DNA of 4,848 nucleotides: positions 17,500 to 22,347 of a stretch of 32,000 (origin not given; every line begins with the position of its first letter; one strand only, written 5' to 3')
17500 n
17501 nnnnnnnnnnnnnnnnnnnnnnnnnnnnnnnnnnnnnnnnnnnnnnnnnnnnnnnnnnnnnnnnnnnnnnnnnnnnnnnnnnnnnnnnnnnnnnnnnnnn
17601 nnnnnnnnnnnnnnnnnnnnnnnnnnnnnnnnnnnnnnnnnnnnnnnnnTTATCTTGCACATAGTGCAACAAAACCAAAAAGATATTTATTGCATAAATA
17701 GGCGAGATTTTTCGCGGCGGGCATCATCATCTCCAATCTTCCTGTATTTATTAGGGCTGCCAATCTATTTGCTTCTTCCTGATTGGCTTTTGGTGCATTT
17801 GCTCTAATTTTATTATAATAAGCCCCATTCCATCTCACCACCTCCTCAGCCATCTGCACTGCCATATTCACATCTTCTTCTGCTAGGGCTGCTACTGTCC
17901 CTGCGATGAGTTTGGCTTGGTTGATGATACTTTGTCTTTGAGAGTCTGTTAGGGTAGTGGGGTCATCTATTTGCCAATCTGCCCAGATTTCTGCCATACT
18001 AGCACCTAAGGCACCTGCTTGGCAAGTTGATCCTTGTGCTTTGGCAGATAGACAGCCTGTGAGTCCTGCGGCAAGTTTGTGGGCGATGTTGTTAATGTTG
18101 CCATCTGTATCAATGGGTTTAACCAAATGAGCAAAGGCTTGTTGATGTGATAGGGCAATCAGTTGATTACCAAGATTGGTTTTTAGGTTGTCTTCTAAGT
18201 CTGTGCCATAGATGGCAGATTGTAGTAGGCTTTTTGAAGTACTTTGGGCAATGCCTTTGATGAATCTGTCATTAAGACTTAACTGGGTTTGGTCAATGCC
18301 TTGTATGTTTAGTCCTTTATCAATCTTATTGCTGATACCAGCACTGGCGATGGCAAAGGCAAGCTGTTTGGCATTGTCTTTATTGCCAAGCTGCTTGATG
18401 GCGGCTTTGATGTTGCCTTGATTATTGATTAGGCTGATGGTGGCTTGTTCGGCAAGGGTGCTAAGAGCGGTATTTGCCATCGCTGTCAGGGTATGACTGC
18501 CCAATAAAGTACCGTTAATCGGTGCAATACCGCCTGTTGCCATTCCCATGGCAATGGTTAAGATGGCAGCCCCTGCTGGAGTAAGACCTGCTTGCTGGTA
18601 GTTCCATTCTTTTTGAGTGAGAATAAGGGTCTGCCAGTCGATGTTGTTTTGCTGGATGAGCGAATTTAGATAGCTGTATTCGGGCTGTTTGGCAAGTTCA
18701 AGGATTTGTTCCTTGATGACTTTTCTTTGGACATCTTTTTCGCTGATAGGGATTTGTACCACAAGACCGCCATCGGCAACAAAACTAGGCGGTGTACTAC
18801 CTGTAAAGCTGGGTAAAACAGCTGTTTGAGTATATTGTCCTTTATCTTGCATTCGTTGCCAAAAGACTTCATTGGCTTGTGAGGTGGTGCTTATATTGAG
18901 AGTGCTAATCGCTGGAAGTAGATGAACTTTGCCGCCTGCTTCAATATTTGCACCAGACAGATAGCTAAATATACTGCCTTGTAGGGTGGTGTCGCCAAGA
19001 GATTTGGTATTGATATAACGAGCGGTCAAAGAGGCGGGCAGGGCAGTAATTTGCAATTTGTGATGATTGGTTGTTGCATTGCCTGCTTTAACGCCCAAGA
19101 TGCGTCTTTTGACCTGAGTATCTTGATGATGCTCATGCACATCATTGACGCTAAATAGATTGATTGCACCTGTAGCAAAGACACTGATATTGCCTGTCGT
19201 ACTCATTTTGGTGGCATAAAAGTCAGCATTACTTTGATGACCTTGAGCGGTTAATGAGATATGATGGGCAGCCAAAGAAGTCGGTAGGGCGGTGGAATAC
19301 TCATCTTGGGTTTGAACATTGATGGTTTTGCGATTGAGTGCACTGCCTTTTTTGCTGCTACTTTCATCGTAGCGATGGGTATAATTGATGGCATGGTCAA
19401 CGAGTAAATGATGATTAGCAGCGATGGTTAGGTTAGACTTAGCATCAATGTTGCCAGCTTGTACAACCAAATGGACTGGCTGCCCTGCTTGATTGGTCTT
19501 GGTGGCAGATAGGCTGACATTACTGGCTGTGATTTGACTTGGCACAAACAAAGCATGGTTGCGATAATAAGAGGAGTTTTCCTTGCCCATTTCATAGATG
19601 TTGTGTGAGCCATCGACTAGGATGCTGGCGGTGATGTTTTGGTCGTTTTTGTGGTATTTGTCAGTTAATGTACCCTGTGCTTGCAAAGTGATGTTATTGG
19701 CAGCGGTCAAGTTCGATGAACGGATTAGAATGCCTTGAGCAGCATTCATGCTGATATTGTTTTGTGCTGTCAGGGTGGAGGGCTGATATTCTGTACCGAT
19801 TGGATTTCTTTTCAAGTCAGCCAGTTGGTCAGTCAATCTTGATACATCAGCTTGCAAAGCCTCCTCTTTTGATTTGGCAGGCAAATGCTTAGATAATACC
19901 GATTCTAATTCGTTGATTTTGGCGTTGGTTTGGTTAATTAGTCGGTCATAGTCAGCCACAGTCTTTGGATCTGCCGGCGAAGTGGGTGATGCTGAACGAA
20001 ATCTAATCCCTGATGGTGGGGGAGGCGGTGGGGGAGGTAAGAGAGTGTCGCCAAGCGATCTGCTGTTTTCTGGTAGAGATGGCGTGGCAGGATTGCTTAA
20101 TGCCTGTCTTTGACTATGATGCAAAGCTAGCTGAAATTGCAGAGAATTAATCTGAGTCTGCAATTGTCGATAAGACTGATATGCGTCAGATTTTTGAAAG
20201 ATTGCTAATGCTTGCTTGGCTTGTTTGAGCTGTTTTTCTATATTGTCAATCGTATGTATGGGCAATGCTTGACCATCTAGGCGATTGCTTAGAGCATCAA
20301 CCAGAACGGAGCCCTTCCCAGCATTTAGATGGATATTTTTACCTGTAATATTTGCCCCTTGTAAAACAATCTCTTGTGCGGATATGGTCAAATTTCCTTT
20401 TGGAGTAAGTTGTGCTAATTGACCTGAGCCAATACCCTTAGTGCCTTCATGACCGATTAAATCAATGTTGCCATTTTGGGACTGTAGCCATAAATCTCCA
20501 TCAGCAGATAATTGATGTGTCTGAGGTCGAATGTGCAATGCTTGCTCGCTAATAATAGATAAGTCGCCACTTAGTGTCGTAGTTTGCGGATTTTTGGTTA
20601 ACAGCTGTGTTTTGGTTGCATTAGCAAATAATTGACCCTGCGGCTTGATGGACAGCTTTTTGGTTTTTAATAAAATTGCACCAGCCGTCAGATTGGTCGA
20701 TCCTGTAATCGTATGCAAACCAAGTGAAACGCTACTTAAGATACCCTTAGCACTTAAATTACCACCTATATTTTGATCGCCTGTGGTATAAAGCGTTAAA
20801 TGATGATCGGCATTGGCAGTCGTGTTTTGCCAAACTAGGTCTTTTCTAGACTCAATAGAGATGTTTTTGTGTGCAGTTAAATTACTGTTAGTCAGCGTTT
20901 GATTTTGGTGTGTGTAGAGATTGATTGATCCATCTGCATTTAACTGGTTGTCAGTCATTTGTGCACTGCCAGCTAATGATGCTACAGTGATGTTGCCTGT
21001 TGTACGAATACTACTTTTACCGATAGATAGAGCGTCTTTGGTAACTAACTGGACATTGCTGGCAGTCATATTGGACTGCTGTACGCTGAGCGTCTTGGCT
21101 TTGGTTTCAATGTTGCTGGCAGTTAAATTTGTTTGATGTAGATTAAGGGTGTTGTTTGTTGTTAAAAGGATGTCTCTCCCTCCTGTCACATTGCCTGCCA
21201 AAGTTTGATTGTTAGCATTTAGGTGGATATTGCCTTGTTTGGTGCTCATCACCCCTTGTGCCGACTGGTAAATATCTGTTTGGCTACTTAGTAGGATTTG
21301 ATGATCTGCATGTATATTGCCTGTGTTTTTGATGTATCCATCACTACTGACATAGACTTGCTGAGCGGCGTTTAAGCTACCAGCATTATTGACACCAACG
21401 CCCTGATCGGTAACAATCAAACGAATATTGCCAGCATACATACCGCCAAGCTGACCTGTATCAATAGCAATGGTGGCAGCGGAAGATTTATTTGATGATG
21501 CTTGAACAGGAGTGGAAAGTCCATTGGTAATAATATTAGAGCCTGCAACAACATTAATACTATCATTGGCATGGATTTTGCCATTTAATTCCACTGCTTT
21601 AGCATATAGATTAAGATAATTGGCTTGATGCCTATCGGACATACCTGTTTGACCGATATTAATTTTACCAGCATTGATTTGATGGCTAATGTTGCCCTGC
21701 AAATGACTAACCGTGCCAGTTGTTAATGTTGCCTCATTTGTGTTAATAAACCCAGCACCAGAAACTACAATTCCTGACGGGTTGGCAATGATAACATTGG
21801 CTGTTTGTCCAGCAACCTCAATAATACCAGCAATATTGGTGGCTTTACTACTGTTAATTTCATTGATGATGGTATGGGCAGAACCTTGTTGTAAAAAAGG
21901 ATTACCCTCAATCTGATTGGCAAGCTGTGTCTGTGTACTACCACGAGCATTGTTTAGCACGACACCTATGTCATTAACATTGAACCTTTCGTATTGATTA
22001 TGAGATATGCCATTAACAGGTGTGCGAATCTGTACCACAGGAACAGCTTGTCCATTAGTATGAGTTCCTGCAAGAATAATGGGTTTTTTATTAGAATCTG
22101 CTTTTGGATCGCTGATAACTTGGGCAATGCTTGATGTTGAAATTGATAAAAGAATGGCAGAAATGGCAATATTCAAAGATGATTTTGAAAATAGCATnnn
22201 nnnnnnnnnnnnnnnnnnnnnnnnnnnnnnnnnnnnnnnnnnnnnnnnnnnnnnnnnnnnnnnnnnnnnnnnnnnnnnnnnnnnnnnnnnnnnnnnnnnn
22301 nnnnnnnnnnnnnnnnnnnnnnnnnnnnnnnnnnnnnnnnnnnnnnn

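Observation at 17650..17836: A Mu-type phage right end appears to be inserted inside the toxin-tip coding region of cdiA copy 1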

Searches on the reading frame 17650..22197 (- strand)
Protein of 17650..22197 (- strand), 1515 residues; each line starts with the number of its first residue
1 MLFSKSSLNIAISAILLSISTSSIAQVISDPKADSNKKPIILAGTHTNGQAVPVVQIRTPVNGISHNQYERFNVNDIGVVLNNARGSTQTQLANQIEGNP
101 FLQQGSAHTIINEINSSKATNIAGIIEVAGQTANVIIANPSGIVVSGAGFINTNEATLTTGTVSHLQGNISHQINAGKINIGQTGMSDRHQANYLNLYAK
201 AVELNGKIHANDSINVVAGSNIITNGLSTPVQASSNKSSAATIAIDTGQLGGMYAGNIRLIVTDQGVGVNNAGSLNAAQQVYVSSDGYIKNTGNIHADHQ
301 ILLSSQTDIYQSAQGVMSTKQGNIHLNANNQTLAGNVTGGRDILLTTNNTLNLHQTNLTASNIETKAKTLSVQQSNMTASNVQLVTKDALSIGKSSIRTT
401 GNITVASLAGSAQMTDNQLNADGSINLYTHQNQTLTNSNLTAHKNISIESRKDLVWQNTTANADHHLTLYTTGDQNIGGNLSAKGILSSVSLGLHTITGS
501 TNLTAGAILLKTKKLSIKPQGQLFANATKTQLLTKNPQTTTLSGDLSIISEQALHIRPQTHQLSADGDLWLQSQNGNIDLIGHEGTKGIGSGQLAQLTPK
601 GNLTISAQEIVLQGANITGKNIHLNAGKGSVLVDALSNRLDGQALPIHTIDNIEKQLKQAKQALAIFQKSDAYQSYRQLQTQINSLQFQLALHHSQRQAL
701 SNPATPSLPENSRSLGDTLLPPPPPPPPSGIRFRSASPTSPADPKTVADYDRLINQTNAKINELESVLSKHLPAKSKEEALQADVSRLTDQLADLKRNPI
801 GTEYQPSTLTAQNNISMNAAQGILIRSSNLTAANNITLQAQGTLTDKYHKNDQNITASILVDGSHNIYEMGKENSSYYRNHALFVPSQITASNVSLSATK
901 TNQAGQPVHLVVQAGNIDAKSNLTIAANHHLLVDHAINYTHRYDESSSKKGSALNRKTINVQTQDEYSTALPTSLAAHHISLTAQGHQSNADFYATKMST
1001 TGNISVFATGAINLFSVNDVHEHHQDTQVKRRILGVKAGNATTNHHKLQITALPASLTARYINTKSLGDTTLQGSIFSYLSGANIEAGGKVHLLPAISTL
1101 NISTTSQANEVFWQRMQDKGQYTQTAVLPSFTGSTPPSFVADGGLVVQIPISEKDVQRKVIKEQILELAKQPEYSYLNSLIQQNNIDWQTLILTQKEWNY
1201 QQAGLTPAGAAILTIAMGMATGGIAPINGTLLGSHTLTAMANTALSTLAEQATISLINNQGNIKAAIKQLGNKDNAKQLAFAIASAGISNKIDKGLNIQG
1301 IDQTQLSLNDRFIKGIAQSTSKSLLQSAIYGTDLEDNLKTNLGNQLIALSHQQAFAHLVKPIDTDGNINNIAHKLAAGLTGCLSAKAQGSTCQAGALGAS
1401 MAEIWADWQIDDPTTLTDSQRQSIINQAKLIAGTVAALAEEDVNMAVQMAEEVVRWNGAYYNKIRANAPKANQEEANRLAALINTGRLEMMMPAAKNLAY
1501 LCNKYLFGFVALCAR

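Call 10: find_encoding_contigs(protein=window:17650-22197:-, flank=10000, max_places=6)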
Protein window:17650-22197:- (1515 aa): no gene with exactly this product is on record in the collection.

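Call 61: search_protein_families(library=pfam, proteins=[window:17650-22197:-], max_evalue=0.01)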
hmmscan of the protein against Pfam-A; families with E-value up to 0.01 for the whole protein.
window:17650-22197:- (1515 aa): 3 families
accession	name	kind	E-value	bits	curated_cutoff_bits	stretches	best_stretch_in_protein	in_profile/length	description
PF05860.19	TPS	-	1.4e-40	140.3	33.5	1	25-290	1-251/252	TPS secretion domain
PF04830.18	DUF637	-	5.5e-21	75.5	26.6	1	1240-1399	1-168/168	Possible hemagglutinin (DUF637)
PF04829.18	PT-VENN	-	2.8e-06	27.8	20.3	1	1414-1454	2-45/52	Pre-toxin domain with VENN motif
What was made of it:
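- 17827..17838 (-): VRWN codons, a VENN-type motif that marks the start of the toxin tip. Pfam PT-VENN matches residues 1414-1454 (call 61).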

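Call 67: search_protein_families(library=ncbifam, proteins=[window:17650-22197:-], max_evalue=0.01)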
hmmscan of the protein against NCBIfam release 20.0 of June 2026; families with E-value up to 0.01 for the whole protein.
window:17650-22197:- (1515 aa): 1 family
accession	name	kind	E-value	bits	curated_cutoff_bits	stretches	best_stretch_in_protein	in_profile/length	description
TIGR01901.1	adhes_NPXG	domain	1.1e-17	63.8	29.1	1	66-163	1-78/79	filamentous hemagglutinin N-terminal domain-containing protein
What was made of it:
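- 17650..22197 (-): cdiA copy 1: truncated, fused to phage DNA, with no immunity gene after it. TPS, DUF637 and PT-VENN domains (call 61); NPXG adhesin domain (call 67).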

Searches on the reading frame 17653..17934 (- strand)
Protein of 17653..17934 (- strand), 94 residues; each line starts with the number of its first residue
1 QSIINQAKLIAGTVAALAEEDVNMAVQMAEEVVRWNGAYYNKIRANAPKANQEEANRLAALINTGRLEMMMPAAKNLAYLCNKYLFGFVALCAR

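Call 8: find_homologous_proteins(query=window:17653-17934:-, max_evalue=0.001)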
Query seq(94 aa): 2 candidates shared short words with the query, none scored E <= 0.001.
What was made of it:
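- Tried and rejected: Word-indexed protein search with the last 94 aa of copy 1: no hits (call 8).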

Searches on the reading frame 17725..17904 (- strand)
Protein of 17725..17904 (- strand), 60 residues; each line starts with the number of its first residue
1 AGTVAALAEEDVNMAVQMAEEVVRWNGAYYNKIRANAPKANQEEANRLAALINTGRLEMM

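Call 12: find_related_loci(query=window:17725-17904:-, collection=genome_contigs, flank=10000)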
Query seq(60 aa) (60 aa) in genome_contigs; peptide patterns used: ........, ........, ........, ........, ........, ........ (x = any residue, [..] = any of these).
600 stretches matched a pattern, but none encodes a relative of the query by tblastn (E <= 1e-3).

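Call 56: find_related_loci(query=window:17725-17904:-, collection=metagenome_contigs, flank=10000)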
Query seq(60 aa) (60 aa) in metagenome_contigs; peptide patterns used: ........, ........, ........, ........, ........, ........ (x = any residue, [..] = any of these).
600 stretches matched a pattern, but none encodes a relative of the query by tblastn (E <= 1e-3).
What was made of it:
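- Tried and rejected: Scans of genome_contigs and metagenome_contigs with a 60-aa CT1 query: nothing (calls 12, 56).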

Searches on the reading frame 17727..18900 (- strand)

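Call 72: search_dna_similar(query=window:17727-18900:-, collection=plasmids, mode=protein, max_rows=15)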
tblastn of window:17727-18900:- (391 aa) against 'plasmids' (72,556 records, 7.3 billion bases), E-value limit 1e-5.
Records with a match: 54; places in all: 57; records where one place covers at least 80% of the query: 20.
Best place of each record, by identity: <60% 54.
By first word of the organism name: Klebsiella 22; Moraxella 15; Arsenophonus 7; Acinetobacter 3; Proteus 2; Pseudomonas 2; Variovorax 1; Photobacterium 1; Agrobacterium 1.
By predicted mobility (MOB-suite, as given by PLSDB): mobilizable 20; conjugative 20; non-mobilizable 14.
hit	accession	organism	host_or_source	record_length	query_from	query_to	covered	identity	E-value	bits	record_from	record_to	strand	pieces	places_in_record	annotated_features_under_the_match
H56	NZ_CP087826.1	Moraxella bovis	Bovine,bacteria culture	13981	5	359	91%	43.3%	9e-82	280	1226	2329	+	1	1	none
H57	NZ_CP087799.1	Moraxella bovis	Bovine,bacteria culture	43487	5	359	91%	43.3%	1e-81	280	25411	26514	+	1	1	filamentous hemagglutinin N-terminal domain-containing protein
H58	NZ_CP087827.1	Moraxella bovis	Bovine,bacteria culture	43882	5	359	91%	43.3%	1e-81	280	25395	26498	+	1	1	filamentous hemagglutinin N-terminal domain-containing protein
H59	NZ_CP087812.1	Moraxella bovis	Bovine,bacteria culture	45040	5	359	91%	43.3%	1e-81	280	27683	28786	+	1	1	filamentous hemagglutinin N-terminal domain-containing protein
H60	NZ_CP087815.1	Moraxella bovis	Bovine,bacteria culture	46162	5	359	91%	43.3%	1e-81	280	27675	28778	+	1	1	filamentous hemagglutinin N-terminal domain-containing protein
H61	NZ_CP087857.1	Moraxella bovis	Bovine,bacteria culture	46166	5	359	91%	43.3%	1e-81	280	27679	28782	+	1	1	filamentous hemagglutinin N-terminal domain-containing protein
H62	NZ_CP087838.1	Moraxella bovis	Bovine,bacteria culture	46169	5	359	91%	43.3%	1e-81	280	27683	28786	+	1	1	filamentous hemagglutinin N-terminal domain-containing protein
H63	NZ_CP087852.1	Moraxella bovis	Bovine,bacteria culture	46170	5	359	91%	43.3%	1e-81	280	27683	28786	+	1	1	filamentous hemagglutinin N-terminal domain-containing protein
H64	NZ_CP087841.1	Moraxella bovis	Bovine,bacteria culture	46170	5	359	91%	43.3%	1e-81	280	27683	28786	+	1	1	filamentous hemagglutinin N-terminal domain-containing protein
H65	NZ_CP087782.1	Moraxella bovis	Bovine,bacteria culture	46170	5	359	91%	43.3%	1e-81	280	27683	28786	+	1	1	filamentous hemagglutinin N-terminal domain-containing protein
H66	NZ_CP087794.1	Moraxella bovis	Bovine,bacteria culture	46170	5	359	91%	43.3%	1e-81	280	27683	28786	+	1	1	filamentous hemagglutinin N-terminal domain-containing protein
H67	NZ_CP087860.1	Moraxella bovis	Bovine,bacteria culture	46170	5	359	91%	43.3%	1e-81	280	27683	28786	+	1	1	filamentous hemagglutinin N-terminal domain-containing protein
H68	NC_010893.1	Moraxella bovis Epp63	-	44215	5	372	94%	41.2%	2e-79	273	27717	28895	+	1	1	polymorphic toxin type 24 domain-containing protein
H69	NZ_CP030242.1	Moraxella bovis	Bos taurus,strain,ocular secretion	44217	5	372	94%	41.2%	2e-79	273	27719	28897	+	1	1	polymorphic toxin type 24 domain-containing protein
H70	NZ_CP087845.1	Moraxella bovis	Bovine,bacteria culture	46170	5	335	85%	43.5%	1e-75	262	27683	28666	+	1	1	none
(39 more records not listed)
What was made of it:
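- Tried and rejected: tblastn against plasmids: the FHA-like genes on M. bovis plasmids match only up to the VENN motif at 43%, not CT1 (call 72).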
